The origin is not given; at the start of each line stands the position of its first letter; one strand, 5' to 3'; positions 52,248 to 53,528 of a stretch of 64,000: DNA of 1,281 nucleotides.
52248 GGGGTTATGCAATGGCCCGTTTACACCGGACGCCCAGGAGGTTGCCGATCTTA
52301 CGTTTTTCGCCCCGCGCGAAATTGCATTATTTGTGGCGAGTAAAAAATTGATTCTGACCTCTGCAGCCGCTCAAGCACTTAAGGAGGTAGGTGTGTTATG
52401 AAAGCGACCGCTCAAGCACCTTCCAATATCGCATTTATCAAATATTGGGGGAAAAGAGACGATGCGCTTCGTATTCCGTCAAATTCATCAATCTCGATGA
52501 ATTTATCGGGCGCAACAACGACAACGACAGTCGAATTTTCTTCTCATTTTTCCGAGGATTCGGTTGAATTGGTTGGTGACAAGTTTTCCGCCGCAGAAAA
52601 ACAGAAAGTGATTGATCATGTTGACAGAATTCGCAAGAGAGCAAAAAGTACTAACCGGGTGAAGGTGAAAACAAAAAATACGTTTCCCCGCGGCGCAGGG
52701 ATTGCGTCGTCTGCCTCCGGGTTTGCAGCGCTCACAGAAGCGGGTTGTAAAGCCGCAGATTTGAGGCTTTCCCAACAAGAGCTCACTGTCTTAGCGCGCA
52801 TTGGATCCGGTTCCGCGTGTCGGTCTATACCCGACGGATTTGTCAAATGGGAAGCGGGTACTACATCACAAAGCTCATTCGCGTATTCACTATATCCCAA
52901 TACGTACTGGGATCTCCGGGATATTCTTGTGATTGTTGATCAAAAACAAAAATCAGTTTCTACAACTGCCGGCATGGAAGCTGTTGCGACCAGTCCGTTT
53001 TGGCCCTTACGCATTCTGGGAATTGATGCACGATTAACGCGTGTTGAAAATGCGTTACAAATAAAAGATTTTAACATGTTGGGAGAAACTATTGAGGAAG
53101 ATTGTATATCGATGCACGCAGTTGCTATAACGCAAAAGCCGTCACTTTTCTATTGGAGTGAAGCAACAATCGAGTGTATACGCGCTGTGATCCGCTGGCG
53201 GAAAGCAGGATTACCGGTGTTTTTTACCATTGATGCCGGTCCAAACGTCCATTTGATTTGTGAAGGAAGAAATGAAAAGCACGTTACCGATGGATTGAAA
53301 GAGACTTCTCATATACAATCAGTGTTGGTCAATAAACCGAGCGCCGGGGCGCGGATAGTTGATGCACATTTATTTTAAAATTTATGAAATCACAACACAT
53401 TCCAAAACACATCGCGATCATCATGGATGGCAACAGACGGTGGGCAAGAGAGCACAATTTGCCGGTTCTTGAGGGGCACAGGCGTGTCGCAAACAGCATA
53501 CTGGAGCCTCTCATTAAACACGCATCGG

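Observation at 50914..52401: GHMP kinase fused to an IDI-1-like Nudix domain whose catalytic Cys is replaced by Ala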

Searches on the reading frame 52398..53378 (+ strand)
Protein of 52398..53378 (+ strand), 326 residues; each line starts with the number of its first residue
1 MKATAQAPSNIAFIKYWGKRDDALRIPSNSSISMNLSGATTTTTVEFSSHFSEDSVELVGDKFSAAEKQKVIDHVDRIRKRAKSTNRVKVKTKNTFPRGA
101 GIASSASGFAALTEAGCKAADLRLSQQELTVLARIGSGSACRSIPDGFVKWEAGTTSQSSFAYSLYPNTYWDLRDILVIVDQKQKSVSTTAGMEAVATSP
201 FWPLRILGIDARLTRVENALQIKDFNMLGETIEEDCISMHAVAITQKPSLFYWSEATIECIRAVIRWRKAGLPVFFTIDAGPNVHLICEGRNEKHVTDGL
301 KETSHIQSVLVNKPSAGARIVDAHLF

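Call 3: search_protein_families(library=pfam, proteins=[window:52398-53378:+], max_evalue=0.01)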
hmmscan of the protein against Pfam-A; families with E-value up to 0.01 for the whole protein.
window:52398-53378:+ (326 aa): 3 families
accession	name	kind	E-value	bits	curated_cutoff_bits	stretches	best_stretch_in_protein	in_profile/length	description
PF22700.2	MVD-like_N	-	3.8e-56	189.5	27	1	7-162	1-157/157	Diphosphomevalonate decarboxylase-like N-terminal domain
PF18376.6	MDD_C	-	9.4e-21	74.9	23.2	1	177-305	3-135/186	Mevalonate 5-diphosphate decarboxylase C-terminal domain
PF00288.32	GHMP_kinases_N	-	9e-08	32.7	22.3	1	75-140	7-70/87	GHMP kinases N terminal domain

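Call 4: search_protein_families(library=ncbifam, proteins=[window:52398-53378:+], max_evalue=0.01)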
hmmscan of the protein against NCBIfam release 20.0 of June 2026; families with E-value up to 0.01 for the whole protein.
window:52398-53378:+ (326 aa): 8 families
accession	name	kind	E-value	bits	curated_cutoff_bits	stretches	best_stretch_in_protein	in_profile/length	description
TIGR01240.1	mevDPdecarb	equivalog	9.4e-80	267.9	171.35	1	4-299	2-299/305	diphosphomevalonate decarboxylase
NF040704.1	IPP_alt_MvaD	equivalog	1.1e-52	179.1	475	1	2-303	1-300/323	phosphomevalonate decarboxylase MvaD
NF040847.1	mev_decarb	equivalog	3.4e-08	33.1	560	1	11-292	44-323/350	bisphosphomevalonate decarboxylase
TIGR00549.1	mevalon_kin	equivalog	3.8e-06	26.6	163.05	1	39-135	27-128/276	mevalonate kinase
NF003006.0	PRK03817.1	equivalog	5.9e-05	22.2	443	1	43-134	41-134/352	galactokinase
TIGR01920.1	Shik_kin_archae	equivalog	8e-05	22.1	126.85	1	42-133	26-115/266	shikimate kinase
NF003036.0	PRK03926.1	equivalog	0.00026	20.2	403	1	49-133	37-121/302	mevalonate kinase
NF003472.0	PRK05101.1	equivalog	0.009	15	499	0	73-131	98-156/382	galactokinase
